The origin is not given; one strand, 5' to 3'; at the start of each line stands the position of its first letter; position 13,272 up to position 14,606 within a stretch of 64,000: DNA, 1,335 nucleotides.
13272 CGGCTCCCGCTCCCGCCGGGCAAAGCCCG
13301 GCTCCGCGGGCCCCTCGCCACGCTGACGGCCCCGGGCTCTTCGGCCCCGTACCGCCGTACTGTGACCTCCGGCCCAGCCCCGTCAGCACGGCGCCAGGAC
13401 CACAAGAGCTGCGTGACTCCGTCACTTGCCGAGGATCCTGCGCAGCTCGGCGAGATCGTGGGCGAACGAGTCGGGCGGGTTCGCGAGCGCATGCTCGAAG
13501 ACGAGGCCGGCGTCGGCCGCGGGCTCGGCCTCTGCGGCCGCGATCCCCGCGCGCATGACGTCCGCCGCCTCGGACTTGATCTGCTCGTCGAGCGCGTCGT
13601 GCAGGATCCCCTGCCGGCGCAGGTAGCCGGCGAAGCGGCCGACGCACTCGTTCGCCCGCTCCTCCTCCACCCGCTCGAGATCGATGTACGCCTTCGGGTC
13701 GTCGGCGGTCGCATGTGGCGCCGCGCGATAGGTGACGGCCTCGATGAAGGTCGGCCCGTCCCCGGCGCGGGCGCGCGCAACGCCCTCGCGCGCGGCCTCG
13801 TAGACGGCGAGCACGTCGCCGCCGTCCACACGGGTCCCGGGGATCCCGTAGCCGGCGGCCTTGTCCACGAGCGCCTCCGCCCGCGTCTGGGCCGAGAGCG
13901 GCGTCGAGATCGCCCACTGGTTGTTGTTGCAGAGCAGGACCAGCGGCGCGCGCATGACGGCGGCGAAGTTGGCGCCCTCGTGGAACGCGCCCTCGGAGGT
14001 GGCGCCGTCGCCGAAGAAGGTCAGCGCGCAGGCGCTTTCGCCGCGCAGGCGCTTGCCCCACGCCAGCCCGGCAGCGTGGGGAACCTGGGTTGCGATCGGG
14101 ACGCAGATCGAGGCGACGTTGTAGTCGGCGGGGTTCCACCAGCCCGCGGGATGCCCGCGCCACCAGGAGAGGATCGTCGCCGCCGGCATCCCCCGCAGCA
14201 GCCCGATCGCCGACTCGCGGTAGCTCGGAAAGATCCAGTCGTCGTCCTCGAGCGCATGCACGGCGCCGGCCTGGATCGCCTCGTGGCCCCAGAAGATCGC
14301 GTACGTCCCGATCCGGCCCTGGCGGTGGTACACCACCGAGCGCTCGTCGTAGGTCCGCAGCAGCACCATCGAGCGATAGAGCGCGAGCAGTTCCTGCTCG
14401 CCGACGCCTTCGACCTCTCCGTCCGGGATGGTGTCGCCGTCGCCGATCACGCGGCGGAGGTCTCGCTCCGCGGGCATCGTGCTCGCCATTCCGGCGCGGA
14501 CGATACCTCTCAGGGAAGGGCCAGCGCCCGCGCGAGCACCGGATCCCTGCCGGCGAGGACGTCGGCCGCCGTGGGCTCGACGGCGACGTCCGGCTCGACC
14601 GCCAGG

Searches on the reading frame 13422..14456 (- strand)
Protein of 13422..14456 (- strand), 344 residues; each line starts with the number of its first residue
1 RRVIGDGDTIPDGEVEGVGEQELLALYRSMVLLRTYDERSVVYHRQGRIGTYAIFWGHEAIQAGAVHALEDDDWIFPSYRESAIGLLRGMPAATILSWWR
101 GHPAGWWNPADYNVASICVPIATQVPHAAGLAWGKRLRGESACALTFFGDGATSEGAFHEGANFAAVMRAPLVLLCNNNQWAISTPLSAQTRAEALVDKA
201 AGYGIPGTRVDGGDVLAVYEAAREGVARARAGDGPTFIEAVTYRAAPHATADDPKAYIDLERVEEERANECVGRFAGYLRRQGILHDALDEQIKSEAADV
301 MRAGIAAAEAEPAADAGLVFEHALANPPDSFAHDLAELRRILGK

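Call 5: search_protein_families(library=pfam, proteins=[window:13422-14456:-], max_evalue=0.01)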
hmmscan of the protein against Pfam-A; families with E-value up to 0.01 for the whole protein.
window:13422-14456:- (344 aa): 2 families
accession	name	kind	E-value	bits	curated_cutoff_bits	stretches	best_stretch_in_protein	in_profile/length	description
PF00676.26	E1_dh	-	2.5e-77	260.2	22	1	27-314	1-297/300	Dehydrogenase E1 component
PF13292.11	DXP_synthase_N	-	2.5e-06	27.4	21.2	1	123-189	115-181/274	1-deoxy-D-xylulose-5-phosphate synthase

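Call 6: search_protein_families(library=ncbifam, proteins=[window:13422-14456:-], max_evalue=0.01)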
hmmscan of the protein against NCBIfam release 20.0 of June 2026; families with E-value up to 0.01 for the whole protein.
window:13422-14456:- (344 aa): 7 families
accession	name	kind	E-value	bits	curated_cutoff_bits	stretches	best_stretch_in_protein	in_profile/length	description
TIGR03181.1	PDH_E1_alph_x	equivalog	1.2e-114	382.7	411.35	1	9-336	12-339/341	pyruvate dehydrogenase (acetyl-transferring) E1 component subunit alpha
TIGR03182.1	PDH_E1_alph_y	equivalog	1.6e-57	194.9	393.85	2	121-316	112-306/315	pyruvate dehydrogenase (acetyl-transferring) E1 component subunit alpha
NF004559.0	PRK05899.2-5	equivalog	1.7e-09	36.5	488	1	123-243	130-248/627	transketolase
NF008968.0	PRK12315.1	subfamily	2.1e-06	26.3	510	1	122-184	117-179/582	1-deoxy-D-xylulose-5-phosphate synthase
TIGR00204.1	dxs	equivalog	1.2e-05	24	465.95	1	122-200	114-192/616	1-deoxy-D-xylulose-5-phosphate synthase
NF003933.0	PRK05444.2-2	equivalog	0.0014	17.2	395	1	125-185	124-184/606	1-deoxy-D-xylulose-5-phosphate synthase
NF006914.0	PRK09404.1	equivalog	0.0036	15.6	764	1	175-309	378-512/919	2-oxoglutarate dehydrogenase E1 component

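Call 53: search_solved_structures(query=window:13422-14456:-, max_evalue=1e-20)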
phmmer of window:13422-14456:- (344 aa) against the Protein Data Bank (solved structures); distinct sequences matched with E-value up to 1e-20: 28.
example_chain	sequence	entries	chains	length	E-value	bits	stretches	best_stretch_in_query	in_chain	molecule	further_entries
1w85_A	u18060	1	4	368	3e-60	207.2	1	6-313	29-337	PYRUVATE DEHYDROGENASE E1 COMPONENT, ALPHA SUBUNIT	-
3duf_A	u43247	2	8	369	3e-60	207.2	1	6-313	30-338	Pyruvate dehydrogenase E1 component subunit alpha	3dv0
1w88_A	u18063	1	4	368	7.8e-60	205.9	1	6-313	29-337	PYRUVATE DEHYDROGENASE E1 COMPONENT, ALPHA SUBUNIT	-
3dva_A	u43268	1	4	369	1.5e-59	204.9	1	6-313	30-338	Pyruvate dehydrogenase E1 component subunit alpha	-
1um9_A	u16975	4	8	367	2.8e-56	194.2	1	3-329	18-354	2-oxo acid dehydrogenase alpha subunit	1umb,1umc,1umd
1dtw_A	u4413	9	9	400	1e-54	189.1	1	8-330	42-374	BRANCHED-CHAIN ALPHA-KETO ACID DEHYDROGENASE ALPHA SUBUNIT | 2-OXOISOVALERATE DEHYDROGENASE ALPHA SUBUNIT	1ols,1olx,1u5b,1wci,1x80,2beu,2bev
2j9f_A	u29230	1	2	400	1.4e-54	188.6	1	8-330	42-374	2-OXOISOVALERATE DEHYDROGENASE ALPHA SUBUNIT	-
2bff_A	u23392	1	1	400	1.7e-54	188.4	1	8-330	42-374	2-OXOISOVALERATE DEHYDROGENASE ALPHA SUBUNIT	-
1x7w_A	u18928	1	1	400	1.9e-54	188.1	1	8-330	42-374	2-oxoisovalerate dehydrogenase alpha subunit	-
1x7x_A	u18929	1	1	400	1.9e-54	188.1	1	8-330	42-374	2-oxoisovalerate dehydrogenase alpha subunit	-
1x7y_A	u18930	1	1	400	2.7e-54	187.7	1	8-330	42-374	2-oxoisovalerate dehydrogenase alpha subunit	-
1x7z_A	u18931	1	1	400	2.7e-54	187.7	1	8-330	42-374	2-oxoisovalerate dehydrogenase alpha subunit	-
1olu_A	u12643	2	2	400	2.3e-53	184.6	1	8-330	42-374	2-OXOISOVALERATE DEHYDROGENASE ALPHA SUBUNIT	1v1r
2bfe_A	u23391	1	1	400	4.8e-53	183.6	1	8-330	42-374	2-OXOISOVALERATE DEHYDROGENASE ALPHA SUBUNIT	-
2bfb_A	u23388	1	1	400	6.1e-53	183.2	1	8-330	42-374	2-OXOISOVALERATE DEHYDROGENASE ALPHA SUBUNIT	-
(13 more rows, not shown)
